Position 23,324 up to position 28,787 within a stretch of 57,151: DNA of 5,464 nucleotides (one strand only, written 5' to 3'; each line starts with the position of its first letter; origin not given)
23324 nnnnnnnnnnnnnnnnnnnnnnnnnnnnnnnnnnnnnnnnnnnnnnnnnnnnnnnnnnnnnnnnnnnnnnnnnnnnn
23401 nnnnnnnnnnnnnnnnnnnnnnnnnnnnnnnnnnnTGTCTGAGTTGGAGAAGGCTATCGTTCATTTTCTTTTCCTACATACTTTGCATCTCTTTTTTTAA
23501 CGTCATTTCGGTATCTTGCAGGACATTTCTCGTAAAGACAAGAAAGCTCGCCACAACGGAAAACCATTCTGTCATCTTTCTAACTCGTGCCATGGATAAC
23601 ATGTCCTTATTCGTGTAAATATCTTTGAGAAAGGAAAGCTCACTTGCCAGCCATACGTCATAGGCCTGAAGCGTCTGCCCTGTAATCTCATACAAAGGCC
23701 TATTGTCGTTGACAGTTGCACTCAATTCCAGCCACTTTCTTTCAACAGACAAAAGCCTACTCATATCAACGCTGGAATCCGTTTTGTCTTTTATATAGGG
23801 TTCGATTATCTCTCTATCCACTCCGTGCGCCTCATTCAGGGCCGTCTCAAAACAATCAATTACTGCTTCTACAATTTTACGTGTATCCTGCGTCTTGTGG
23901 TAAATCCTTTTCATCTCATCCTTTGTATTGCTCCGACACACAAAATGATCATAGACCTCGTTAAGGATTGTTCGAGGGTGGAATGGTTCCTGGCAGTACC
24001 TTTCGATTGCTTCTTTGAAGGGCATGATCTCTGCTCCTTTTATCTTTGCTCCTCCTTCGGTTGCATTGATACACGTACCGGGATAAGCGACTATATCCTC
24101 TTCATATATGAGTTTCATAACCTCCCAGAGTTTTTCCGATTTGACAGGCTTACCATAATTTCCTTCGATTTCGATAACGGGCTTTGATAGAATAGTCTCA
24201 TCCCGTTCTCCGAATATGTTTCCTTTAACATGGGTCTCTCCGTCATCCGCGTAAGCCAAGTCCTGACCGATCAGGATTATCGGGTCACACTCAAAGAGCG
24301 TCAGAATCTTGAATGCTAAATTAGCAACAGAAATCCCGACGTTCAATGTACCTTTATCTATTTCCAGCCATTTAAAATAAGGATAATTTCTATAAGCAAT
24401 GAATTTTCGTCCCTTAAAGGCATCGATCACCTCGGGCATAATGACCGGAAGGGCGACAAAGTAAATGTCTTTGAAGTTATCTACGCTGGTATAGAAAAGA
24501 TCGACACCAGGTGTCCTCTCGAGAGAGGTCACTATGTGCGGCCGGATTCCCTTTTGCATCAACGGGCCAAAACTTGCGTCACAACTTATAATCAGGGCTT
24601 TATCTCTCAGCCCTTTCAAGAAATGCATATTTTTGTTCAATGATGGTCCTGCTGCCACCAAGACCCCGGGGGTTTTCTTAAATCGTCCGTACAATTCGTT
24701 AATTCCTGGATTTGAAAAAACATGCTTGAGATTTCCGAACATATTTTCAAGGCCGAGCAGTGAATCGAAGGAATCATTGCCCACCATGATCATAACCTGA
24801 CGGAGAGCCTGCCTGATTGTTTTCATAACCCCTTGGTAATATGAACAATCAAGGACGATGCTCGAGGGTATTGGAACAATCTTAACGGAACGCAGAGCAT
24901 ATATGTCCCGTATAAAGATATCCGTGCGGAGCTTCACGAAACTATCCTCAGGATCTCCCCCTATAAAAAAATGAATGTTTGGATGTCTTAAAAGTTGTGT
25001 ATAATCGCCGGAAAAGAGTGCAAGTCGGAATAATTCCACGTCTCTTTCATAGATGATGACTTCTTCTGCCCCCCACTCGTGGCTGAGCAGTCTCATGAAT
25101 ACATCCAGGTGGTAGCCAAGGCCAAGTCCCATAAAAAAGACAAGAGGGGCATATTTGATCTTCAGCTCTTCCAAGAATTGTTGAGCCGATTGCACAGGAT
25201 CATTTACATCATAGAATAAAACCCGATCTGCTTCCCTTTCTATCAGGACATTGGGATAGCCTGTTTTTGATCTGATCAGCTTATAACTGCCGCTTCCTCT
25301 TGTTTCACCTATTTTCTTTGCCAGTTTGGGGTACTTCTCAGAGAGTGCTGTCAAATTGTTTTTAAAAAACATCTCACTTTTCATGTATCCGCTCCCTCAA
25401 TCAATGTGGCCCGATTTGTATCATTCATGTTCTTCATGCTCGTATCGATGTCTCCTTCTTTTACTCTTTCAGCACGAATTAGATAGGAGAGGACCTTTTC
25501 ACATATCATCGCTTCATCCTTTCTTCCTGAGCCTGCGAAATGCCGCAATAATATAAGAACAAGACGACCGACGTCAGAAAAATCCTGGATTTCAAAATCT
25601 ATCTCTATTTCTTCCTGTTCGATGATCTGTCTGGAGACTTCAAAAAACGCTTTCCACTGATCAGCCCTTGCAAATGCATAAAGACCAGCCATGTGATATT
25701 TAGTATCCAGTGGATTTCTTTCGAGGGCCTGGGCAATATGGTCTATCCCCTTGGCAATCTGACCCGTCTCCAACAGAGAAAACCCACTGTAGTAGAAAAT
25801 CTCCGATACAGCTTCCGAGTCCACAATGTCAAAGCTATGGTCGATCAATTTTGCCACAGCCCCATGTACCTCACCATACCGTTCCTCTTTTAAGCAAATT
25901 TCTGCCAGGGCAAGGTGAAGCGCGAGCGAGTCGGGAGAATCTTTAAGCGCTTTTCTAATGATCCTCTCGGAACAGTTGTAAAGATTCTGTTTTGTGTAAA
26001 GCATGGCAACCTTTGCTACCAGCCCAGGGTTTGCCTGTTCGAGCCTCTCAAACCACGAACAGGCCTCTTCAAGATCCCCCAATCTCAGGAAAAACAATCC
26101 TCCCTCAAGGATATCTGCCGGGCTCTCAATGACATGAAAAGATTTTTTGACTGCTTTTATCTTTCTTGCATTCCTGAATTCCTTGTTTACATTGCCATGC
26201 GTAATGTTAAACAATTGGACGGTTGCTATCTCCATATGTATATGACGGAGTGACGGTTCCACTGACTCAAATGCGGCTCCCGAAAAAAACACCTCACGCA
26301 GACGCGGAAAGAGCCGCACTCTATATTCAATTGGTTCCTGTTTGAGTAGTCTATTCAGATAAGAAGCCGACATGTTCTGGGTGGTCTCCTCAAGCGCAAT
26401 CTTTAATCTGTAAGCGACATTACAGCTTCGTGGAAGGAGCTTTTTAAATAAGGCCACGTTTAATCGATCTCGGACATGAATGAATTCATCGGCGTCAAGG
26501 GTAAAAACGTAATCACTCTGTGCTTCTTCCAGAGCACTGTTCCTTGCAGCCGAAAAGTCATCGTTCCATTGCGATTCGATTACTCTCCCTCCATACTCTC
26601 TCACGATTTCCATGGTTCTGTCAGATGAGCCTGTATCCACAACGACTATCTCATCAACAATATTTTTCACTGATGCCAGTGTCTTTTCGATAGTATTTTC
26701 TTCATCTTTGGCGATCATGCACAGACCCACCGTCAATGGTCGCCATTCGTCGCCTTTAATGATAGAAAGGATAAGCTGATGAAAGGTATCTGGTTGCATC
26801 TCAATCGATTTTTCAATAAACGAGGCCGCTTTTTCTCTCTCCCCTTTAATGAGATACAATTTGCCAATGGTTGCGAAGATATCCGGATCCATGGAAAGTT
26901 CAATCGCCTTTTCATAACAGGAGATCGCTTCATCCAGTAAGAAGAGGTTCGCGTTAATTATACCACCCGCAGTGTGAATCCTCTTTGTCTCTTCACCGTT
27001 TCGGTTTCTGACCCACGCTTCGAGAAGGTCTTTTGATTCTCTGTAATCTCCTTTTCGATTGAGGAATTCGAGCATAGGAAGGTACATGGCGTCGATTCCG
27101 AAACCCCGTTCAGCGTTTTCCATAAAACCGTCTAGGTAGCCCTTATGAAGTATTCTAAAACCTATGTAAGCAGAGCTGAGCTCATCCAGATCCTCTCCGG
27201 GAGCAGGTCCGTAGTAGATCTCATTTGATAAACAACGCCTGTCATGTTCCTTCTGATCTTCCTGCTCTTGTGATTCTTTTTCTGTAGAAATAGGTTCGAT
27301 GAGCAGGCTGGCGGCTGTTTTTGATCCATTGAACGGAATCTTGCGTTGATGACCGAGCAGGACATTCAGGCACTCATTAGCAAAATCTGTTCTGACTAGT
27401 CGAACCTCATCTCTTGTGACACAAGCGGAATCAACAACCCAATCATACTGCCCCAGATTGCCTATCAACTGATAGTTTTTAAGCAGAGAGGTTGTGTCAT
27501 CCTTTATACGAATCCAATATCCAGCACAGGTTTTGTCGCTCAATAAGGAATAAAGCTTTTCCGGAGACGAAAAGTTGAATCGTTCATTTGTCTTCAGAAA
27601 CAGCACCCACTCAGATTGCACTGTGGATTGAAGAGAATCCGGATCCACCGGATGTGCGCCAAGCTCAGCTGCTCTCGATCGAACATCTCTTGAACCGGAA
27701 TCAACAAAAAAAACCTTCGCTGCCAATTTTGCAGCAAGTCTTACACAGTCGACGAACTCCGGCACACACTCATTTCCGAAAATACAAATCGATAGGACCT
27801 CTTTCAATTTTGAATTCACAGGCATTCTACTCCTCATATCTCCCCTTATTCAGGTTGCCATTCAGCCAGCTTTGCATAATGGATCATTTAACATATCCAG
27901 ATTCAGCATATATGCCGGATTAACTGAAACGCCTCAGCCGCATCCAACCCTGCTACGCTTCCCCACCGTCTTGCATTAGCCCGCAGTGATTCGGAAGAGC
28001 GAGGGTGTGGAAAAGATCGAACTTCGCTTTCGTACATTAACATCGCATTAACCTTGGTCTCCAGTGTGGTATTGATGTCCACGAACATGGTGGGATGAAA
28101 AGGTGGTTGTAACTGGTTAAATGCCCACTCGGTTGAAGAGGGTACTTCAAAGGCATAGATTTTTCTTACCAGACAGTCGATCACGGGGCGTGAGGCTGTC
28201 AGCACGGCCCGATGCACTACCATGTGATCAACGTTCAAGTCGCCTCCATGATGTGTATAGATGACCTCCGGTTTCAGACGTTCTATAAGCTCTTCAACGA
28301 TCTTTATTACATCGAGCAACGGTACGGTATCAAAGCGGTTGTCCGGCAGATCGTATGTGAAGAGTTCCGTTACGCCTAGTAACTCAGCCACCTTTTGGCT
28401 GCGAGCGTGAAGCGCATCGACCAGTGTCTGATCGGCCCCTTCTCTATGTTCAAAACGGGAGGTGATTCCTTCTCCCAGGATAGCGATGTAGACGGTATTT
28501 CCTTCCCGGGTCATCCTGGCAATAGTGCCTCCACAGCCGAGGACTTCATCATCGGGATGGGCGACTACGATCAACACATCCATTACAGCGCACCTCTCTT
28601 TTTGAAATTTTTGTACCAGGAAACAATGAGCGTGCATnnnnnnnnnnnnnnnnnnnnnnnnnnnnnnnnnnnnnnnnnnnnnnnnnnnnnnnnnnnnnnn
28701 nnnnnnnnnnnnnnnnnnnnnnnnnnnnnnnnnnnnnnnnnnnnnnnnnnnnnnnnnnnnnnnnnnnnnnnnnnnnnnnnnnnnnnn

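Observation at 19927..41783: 22 tightly packed genes form a ~22-kb pseudaminic-acid type flagellin glycosylation island abutting the flagellin gene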

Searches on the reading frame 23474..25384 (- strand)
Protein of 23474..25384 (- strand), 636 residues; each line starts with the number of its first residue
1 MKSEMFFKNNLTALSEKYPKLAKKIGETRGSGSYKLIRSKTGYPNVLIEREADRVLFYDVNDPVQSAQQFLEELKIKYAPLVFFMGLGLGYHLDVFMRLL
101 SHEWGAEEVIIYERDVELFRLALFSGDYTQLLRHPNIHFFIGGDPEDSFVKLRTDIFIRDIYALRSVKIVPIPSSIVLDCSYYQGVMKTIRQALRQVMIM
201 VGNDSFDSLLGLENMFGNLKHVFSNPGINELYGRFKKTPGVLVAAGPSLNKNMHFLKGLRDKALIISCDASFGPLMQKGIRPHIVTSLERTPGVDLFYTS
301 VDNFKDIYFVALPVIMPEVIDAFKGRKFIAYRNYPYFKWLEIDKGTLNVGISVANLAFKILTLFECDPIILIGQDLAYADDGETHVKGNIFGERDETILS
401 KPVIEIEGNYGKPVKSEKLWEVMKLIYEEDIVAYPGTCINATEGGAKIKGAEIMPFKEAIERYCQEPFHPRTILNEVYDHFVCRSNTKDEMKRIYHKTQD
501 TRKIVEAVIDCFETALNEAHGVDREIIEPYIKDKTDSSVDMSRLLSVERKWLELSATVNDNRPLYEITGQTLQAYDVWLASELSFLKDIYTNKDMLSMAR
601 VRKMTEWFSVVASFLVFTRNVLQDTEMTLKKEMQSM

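Call 6: search_protein_families(library=ncbifam, proteins=[window:23474-25384:-], max_evalue=0.00001)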
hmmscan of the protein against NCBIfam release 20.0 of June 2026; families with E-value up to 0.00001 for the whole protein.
window:23474-25384:- (636 aa): 1 family
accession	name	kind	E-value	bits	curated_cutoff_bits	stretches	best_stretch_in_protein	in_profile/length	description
NF050051.1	FlagModPseD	domain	1.2e-64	219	670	1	6-634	3-627/640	flagellin modification protein PseD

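Call 7: search_protein_families(library=pfam, proteins=[window:23474-25384:-], max_evalue=0.001)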
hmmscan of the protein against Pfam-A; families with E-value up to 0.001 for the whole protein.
window:23474-25384:- (636 aa): 2 families
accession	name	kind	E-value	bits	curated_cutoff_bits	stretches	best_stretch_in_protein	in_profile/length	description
PF01973.23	MptE-like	-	6.5e-44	150.2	34.6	1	213-380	1-170/171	6-hydroxymethylpterin diphosphokinase MptE-like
PF20157.4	Maf_flag10_N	-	6.2e-14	52.5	23.5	1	64-153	92-187/228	Glycosyltransferase Maf N-terminal domain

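Call 49: search_solved_structures(query=window:23474-25384:-, max_evalue=0.01)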
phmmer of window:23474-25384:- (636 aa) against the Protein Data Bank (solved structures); distinct sequences matched with E-value up to 0.01: 1.
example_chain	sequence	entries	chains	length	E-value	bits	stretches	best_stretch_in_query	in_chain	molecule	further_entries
5mu5_A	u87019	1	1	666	0.00066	21.3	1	237-396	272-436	Uncharacterized protein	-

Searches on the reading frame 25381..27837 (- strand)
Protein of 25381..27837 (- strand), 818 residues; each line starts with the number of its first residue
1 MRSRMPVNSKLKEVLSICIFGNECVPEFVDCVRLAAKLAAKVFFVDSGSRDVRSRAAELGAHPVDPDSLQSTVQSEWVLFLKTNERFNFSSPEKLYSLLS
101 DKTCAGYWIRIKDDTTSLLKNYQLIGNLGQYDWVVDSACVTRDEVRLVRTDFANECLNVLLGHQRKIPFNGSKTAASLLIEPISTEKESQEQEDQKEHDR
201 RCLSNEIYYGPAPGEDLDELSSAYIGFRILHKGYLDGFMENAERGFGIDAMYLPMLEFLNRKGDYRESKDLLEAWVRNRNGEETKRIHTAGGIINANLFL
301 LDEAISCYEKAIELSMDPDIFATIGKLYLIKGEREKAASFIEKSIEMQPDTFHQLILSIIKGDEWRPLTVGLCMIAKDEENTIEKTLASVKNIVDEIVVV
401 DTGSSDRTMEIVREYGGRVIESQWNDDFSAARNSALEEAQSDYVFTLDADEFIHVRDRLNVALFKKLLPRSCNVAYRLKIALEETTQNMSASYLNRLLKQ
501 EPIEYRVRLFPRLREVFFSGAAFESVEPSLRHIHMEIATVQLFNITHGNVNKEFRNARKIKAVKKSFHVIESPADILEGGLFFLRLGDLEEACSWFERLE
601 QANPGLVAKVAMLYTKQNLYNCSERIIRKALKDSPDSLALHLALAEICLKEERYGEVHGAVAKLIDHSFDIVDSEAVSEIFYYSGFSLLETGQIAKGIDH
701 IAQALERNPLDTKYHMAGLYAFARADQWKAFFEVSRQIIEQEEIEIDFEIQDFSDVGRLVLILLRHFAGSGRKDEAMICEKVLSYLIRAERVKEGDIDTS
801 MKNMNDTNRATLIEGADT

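Call 6: search_protein_families(library=ncbifam, proteins=[window:25381-27837:-], max_evalue=0.00001)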
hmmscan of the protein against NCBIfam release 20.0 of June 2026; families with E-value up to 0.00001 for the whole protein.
window:25381-27837:- (818 aa): 10 families
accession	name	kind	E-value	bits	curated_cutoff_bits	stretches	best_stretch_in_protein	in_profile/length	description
TIGR04195.1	S_glycosyl_SunS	equivalog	1.6e-13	50.3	350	1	369-453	58-144/421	SunS family peptide S-glycosyltransferase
NF040959.1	MamA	equivalog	1.5e-12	47.4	200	0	599-727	66-188/204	magnetosome protein MamA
NF010496.0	PRK13915.1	equivalog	8.7e-10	38.2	262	1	366-422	29-91/307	glucosyl-3-phosphoglycerate synthase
NF041391.1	DPhHxTase_Halo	equivalog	6.6e-09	35.1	375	1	376-452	3-80/213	dolichyl-phosphate hexose transferase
TIGR04283.1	glyco_like_mftF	equivalog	1.7e-08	34.4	182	1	378-491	9-122/221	TIGR04283 family arsenosugar biosynthesis glycosyltransferase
NF007482.0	PRK10073.1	equivalog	4.8e-08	32.4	423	1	390-477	31-125/334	glycosyltransferase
TIGR02917.1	PEP_TPR_lipo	equivalog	9.6e-08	30.4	312.2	0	584-716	272-401/899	XrtA/PEP-CTERM system TPR-repeat protein PrsT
NF058614.1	PPMAGASynPpgS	equivalog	1.6e-07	31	370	1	375-498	7-131/226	polyprenyl-phospho-N-acetylgalactosaminyl synthase PpgS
TIGR04182.1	glyco_TIGR04182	equivalog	1e-06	28.3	325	1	376-454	8-86/293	S-layer glycoprotein N-glycosyltransferase AglJ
NF047683.1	TeichurnBiosyTuaG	equivalog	1.3e-06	28.2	400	1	378-453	16-99/252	teichuronic acid biosynthesis protein TuaG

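Call 7: search_protein_families(library=pfam, proteins=[window:25381-27837:-], max_evalue=0.001)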
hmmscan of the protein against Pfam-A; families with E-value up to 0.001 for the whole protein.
window:25381-27837:- (818 aa): 12 families
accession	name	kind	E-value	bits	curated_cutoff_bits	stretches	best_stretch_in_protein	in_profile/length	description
PF00535.33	Glycos_transf_2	-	1.2e-21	77.8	23.3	1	373-454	3-92/168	Glycosyl transferase family 2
PF07719.23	TPR_2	-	2.3e-13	49.5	27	0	679-709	2-32/34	Tetratricopeptide repeat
PF13181.12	TPR_8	-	1.9e-12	46.7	25.7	0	320-350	3-33/34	Tetratricopeptide repeat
PF13428.12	TPR_14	-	6.4e-11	42.2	23.5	0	607-647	4-44/44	Tetratricopeptide repeat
PF13704.12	Glyco_tranf_2_4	-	5.1e-10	40.1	27.5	1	377-458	1-89/98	Glycosyl transferase family 2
PF00515.34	TPR_1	-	2.3e-08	33.9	27.8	0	301-314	17-30/34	Tetratricopeptide repeat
PF13432.12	TPR_16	-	1.1e-07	32.6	32.7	0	580-605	38-63/65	Tetratricopeptide repeat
PF14559.12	TPR_19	-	1.1e-07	32.5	25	0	626-656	13-43/68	Tetratricopeptide repeat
PF13176.12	TPR_7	-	4.4e-06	26.8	27.9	0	302-318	16-32/36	Tetratricopeptide repeat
PF13424.12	TPR_12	-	2.7e-05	24.7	30.1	0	300-348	18-75/77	Tetratricopeptide repeat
PF10111.15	Glyco_tranf_2_2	-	4.7e-05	23.5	27.3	1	372-459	4-99/276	Glycosyltransferase like family 2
PF13414.12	TPR_11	-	0.0004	20.5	26.8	0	301-329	10-39/42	TPR repeat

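Call 48: search_solved_structures(query=window:25381-27837:-, max_evalue=0.00001)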
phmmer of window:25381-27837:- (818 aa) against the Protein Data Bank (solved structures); distinct sequences matched with E-value up to 0.00001: 11.
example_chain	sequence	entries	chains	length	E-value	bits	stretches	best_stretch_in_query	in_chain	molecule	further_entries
22ao_A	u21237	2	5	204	7.9e-20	74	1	363-462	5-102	GmaR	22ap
7msp_A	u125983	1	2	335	7.3e-11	44.3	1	344-468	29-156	SPbeta prophage-derived glycosyltransferase SunS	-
7msn_A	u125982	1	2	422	1.1e-10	43.7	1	345-467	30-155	SPbeta prophage-derived glycosyltransferase SunS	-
9qhc_A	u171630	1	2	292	1.5e-10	43.3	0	301-351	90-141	Engineered tetratricopeptide repeat protein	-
7msk_A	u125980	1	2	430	7.7e-08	34.3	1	365-453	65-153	Glyco_trans_2-like domain-containing protein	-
2q7f_A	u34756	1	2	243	8.3e-07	30.9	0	290-355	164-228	YrrB protein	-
7obi_A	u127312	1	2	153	1.7e-06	29.9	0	302-353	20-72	CTPR-rv4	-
7y4i_A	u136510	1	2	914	1.9e-06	29.7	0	295-352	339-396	Probable UDP-N-acetylglucosamine--peptide N-acetylglucosaminyltransferase SPINDLY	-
8dtf_A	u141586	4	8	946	2.1e-06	29.6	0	295-352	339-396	Probable UDP-N-acetylglucosamine--peptide N-acetylglucosaminyltransferase SPINDLY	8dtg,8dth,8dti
2fo7_A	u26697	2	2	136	3.2e-06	29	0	302-351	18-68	SYNTHETIC CONSENSUS TPR PROTEIN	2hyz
8ch0_A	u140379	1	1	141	3.6e-06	28.8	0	301-351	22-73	Consensus tetratricopeptide repeat protein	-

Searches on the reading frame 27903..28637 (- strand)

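Call 6: search_protein_families(library=ncbifam, proteins=[window:27903-28637:-], max_evalue=0.00001)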
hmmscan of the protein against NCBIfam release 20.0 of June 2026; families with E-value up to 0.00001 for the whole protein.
window:27903-28637:- (244 aa): 5 families
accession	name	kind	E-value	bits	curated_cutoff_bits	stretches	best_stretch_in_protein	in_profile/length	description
TIGR04001.1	thiol_BshB1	equivalog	3.3e-18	66.2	182.5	1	19-238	2-219/226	bacillithiol biosynthesis deacetylase BshB1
TIGR04000.1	thiol_BshB2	equivalog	9.7e-13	48.3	195.25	1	21-208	3-187/217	bacillithiol biosynthesis deacetylase BshB2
TIGR03445.1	mycothiol_MshB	equivalog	1e-07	32.1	224.35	0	22-52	1-31/284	N-acetyl-1-D-myo-inositol-2-amino-2-deoxy-alpha-D-glucopyranoside deacetylase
NF002557.0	PRK02122.1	subfamily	1.3e-07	30.2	384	0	14-57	366-409/653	glucosamine-6-phosphate deaminase-like protein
TIGR03446.1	mycothiol_Mca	equivalog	2.7e-07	30.5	277.15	1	21-148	3-149/283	mycothiol conjugate amidase Mca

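Call 7: search_protein_families(library=pfam, proteins=[window:27903-28637:-], max_evalue=0.001)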
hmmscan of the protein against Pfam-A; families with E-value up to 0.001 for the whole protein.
window:27903-28637:- (244 aa): 1 family
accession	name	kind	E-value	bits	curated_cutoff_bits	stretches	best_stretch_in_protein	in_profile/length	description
PF02585.22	PIG-L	-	1.5e-27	97.1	28.2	1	22-148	1-128/129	GlcNAc-PI de-N-acetylase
